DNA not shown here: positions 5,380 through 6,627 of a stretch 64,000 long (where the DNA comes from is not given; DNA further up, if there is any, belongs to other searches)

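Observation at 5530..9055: Quartet of tandem oxidoreductases (three Gfo/Idh/MocA paralogs plus an SDR) embedded in the nonulosonic-acid operon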

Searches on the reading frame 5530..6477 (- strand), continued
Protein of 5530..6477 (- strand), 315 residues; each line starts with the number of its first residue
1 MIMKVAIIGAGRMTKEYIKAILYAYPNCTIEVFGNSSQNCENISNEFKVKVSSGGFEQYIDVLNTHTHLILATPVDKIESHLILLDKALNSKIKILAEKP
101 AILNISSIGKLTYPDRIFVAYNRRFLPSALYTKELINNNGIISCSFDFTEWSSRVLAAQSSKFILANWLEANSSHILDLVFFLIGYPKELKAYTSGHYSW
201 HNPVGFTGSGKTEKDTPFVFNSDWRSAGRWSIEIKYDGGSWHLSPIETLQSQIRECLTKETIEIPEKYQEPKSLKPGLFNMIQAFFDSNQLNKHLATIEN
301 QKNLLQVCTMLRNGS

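Call 54: predict_structure(alignment_id=A1)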
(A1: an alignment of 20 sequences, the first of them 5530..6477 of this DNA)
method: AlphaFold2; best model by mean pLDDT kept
length: 315 residues; sequences in the alignment: 20
mean_pLDDT: 92.2   pTM: 0.89
mean pLDDT of the five models: 92.2, 91.1, 91.1, 90.8, 88.7
residues with pLDDT >= 90: 247; 70-90: 60; 50-70: 7; < 50: 1
segments of 3 or more residues with pLDDT < 50: none
pLDDT, mean of each block of 10 residues (from residue 1): 93 96 94 97 97 96 96 93 95 93 89 93 93 96 95 78 90 93 96 92 93 97 87 97 95 95 89 85 83 80 93 80
secondary structure, 60 per line:
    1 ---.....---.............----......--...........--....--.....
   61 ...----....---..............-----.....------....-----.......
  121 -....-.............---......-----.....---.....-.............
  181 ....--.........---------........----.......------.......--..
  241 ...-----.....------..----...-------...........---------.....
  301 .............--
elements in order: E4-8 H12-24 E29-34 H37-47 E50-53 H56-63 E68-71 H75-88 E94-98 H105-108 E117-120 H122-125 H127-139 E143-148 H154-158 H162-166 H168-184 E187-195 E205-212 E217-223 E230-236 E239-243 E249-253 H276-286 H298-313

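Call 58: fold_search(model_id=the predicted structure, library=pdb)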
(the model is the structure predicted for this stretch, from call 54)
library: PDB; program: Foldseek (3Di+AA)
matches with E <= 10: 1964; with E <= 0.001: 473
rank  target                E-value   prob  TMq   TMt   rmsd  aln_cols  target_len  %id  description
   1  8y7p_B                5.2e-17  1.00  0.70  0.65   5.8       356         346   14  Crystal structure of human GFOD1 (released 2024-12-04)
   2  5uhw_A                7.5e-17  1.00  0.76  0.71   5.1       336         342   13  Crystal Structure of an Oxidoreductase from Agrobacterium radiobacter in Complex with NAD+ and Magnesium (released 2017-01-25)
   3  8y7p_A                8.9e-17  1.00  0.70  0.64   5.7       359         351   14  Crystal structure of human GFOD1 (released 2024-12-04)
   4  9azo_A                9.5e-17  1.00  0.76  0.76   3.9       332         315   15  Crystal structure of CHMS Dehydrogenase PmdC from Comamonas testosteroni bound to cofactor NADP (released 2024-09-18)
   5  6a3j_A                1.1e-16  1.00  0.79  0.68   4.1       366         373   16  Levoglucosan dehydrogenase, complex with NADH and L-sorbose (released 2018-09-26)
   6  1zh8_B                1.9e-16  1.00  0.75  0.73   3.8       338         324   12  Crystal structure of Oxidoreductase (TM0312) from Thermotoga maritima at 2.50 A resolution (released 2005-05-10)
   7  6z3b_A                2.6e-16  1.00  0.64  0.55  11.4       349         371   15  Low resolution structure of RgNanOx (released 2020-07-22)
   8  6z3b_B                2.8e-16  1.00  0.64  0.56   9.9       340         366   14  Low resolution structure of RgNanOx (released 2020-07-22)
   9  1zh8_A                3.1e-16  1.00  0.76  0.73   3.9       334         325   11  Crystal structure of Oxidoreductase (TM0312) from Thermotoga maritima at 2.50 A resolution (released 2005-05-10)
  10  7bvj_B                4.8e-16  1.00  0.73  0.76   3.8       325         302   14  UDP-N-acetylglucosamine 3-dehydrogenase GnnA from Acidithiobacillus ferrooxidans (P21) (released 2020-12-02)
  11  7bvj_C                4.8e-16  1.00  0.73  0.75   4.1       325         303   14  UDP-N-acetylglucosamine 3-dehydrogenase GnnA from Acidithiobacillus ferrooxidans (P21) (released 2020-12-02)
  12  7bvk_A                5.4e-16  1.00  0.73  0.76   3.9       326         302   13  UDP-N-acetylglucosamine 3-dehydrogenase GnnA from Acidithiobacillus ferrooxidans (P212121) (released 2020-12-02)
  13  3q2k_C                5.7e-16  1.00  0.69  0.64   6.8       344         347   14  Crystal structure of the WlbA dehydrogenase from Bordetella pertussis in complex with NADH and UDP-GlcNAcA (released 2011-01-19)
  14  6a3g_C                6.4e-16  1.00  0.78  0.67   4.0       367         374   16  Levoglucosan dehydrogenase, complex with NADH (released 2018-09-26)
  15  4nhe_B                6.4e-16  1.00  0.73  0.71   4.3       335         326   13  The crystal structure of oxidoreductase (Gfo/Idh/MocA family) from Streptococcus pneumoniae TIGR4 in complex with NADP (released 2013-11-27)
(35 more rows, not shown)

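Call 63: search_dna_similar(query=window:5530-6477:-, collection=plasmids, mode=protein, max_rows=15)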
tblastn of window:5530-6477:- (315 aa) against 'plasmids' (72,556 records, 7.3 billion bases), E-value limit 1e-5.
Records with a match: 3; places in all: 3; records where one place covers at least 80% of the query: 3.
Best place of each record, by identity: <60% 3.
By first word of the organism name: Sphingomonadaceae 1; Sinorhizobium 1; Mesorhizobium 1.
By predicted mobility (MOB-suite, as given by PLSDB): non-mobilizable 2; conjugative 1.
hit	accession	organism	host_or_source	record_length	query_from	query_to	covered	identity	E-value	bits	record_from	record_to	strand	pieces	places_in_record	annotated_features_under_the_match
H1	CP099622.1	Sphingomonadaceae bacterium OTU29THOMA1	Arabidopsis thaliana,pure culture,leaf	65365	5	301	94%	33.3%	2e-42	163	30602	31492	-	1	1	hypothetical protein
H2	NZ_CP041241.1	Sinorhizobium mexicanum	Acaciella angustissima,cell culture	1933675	2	315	100%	30.2%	1e-33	137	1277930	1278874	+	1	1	none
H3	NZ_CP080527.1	Mesorhizobium sp. AR07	Oxytropis sp.,Cell culture,root nodule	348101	7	301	94%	28.4%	2e-25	113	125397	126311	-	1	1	hypothetical protein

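Call 66: search_protein_families(library=pfam, proteins=[L071:2705-4084:+, L071:4081-5781:+, L071:7040-8764:+, L071:12479-14023:+, L071:15251-17794:+, L023:5585-6403:+, L023:6612-7238:+, L023:10946-11503:+, L023:12420-13310:-, L023:16486-17637:+], max_evalue=0.001)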
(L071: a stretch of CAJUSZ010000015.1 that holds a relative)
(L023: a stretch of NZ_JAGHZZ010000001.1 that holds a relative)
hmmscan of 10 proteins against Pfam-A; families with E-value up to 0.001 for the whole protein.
L071:2705-4084:+ (459 aa): 2 families
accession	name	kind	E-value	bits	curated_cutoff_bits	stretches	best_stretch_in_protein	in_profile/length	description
PF13306.12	LRR_5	-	1.2e-51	174.4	27.7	2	82-206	2-123/127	BspA type Leucine rich repeat region (6 copies)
PF13855.12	LRR_8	-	0.00023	21.3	27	0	173-213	14-55/61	Leucine rich repeat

L071:4081-5781:+ (566 aa): 2 families
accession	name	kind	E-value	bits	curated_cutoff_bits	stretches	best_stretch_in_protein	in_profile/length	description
PF13306.12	LRR_5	-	1.2e-85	284.2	27.7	4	237-366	1-126/127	BspA type Leucine rich repeat region (6 copies)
PF13855.12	LRR_8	-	9.8e-08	32.1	27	0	398-437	13-53/61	Leucine rich repeat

L071:7040-8764:+ (574 aa): 2 families
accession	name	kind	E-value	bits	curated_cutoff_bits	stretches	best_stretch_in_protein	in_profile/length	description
PF16378.10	DUF4988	-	8.9e-42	143.4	30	1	28-233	1-183/183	Domain of unknown function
PF14717.12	DUF4465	-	4.7e-33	115.4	25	1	389-569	2-176/176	Domain of unknown function (DUF4465)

L071:12479-14023:+ (514 aa): 2 families
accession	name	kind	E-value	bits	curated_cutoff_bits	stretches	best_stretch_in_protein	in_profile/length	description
PF03129.25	HGTP_anticodon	-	5.1e-22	78.3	21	1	413-500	1-91/94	Anticodon binding domain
PF00587.30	tRNA-synt_2b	-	2.6e-12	47.6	29.3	1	208-385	6-176/179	tRNA synthetase class II core domain (G, H, P, S and T)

L071:15251-17794:+ (847 aa): 8 families
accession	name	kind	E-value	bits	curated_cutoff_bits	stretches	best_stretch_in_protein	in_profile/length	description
PF00326.27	Peptidase_S9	-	3.2e-47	161.2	22.6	1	630-835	7-212/213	Prolyl oligopeptidase family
PF02129.25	Peptidase_S15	-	1.2e-07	32.2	23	0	587-752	1-155/262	X-Pro dipeptidyl-peptidase (S15 family)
PF07676.18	PD40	-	4e-06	27.1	20.9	0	211-224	11-24/38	WD40-like Beta Propeller Repeat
PF01738.24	DLH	-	4.3e-06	26.9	21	1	676-814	85-190/217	Dienelactone hydrolase family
PF12146.15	Hydrolase_4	-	5.8e-06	26.2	27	0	760-810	184-232/239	Serine aminopeptidase, S33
PF00756.26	Esterase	-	8e-06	26.2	22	1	588-825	5-244/251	Putative esterase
PF08840.17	BAAT_C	-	6.2e-05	23.6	20.9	0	678-724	12-58/210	BAAT / Acyl-CoA thioester hydrolase C terminal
PF20434.5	BD-FAE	-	0.00014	21.8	26.8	0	669-793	68-215/215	BD-FAE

L023:5585-6403:+ (272 aa): 7 families
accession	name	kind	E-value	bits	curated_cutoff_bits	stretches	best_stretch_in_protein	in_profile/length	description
PF12697.13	Abhydrolase_6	-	1.3e-13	52.6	26.3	1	28-263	1-215/217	Alpha/beta hydrolase family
PF12146.15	Hydrolase_4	-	2.4e-09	37.3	27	1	24-257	3-238/239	Serine aminopeptidase, S33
PF01674.24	Lipase_2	-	1.7e-08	34.7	20.3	1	28-114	4-96/219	Lipase (class 2)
PF00561.26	Abhydrolase_1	-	3.7e-08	33.8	25.8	1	27-257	2-244/245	alpha/beta hydrolase fold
PF06821.19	Ser_hydrolase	-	1.8e-05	25.2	22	1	74-134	37-101/172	Serine hydrolase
PF01738.24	DLH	-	0.00086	19.4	21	0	201-257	133-192/217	Dienelactone hydrolase family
PF00326.27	Peptidase_S9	-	0.0009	19.2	22.6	0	210-270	143-206/213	Prolyl oligopeptidase family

L023:6612-7238:+ (208 aa): 0 families

L023:10946-11503:+ (185 aa): 0 families

L023:12420-13310:- (296 aa): 5 families
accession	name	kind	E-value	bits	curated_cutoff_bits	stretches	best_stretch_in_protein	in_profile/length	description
PF13847.12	Methyltransf_31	-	3.9e-11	43.3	27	1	96-185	4-103/145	Methyltransferase domain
PF13489.12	Methyltransf_23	-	3.6e-10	40.2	27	1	96-185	24-110/164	Methyltransferase domain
PF13649.12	Methyltransf_25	-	2.8e-09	38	27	1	100-174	2-84/97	Methyltransferase domain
PF08241.18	Methyltransf_11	-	7.9e-09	36.5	21.2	1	100-180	1-84/95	Methyltransferase domain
PF08242.18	Methyltransf_12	-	1.7e-08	35.5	30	1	100-181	1-90/98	Methyltransferase domain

L023:16486-17637:+ (383 aa): 1 family
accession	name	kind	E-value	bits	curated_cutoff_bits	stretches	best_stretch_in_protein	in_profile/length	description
PF01594.21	AI-2E_transport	-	1.9e-51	175.7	34.3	1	31-349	4-326/327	AI-2E family transporter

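Call 89: find_related_loci(query=A1, collection=viral_contigs, flank=6000)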
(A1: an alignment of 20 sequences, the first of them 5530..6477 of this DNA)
Query A1 (315 aa) in viral_contigs; peptide patterns used: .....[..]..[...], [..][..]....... (x = any residue, [..] = any of these).
65 stretches matched a pattern; 6 encode a relative of the query (tblastn E <= 1e-3); 5 distinct loci.
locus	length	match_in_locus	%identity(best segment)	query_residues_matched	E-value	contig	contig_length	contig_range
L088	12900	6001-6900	36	4-303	9e-46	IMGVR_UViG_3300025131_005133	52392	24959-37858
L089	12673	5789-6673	35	4-303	2e-41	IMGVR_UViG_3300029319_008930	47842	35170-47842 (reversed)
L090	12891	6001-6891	34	4-301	5e-43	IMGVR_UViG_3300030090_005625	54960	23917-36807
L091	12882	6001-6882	30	7-306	3e-26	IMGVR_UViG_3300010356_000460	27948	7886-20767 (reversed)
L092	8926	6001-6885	34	4-301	2e-42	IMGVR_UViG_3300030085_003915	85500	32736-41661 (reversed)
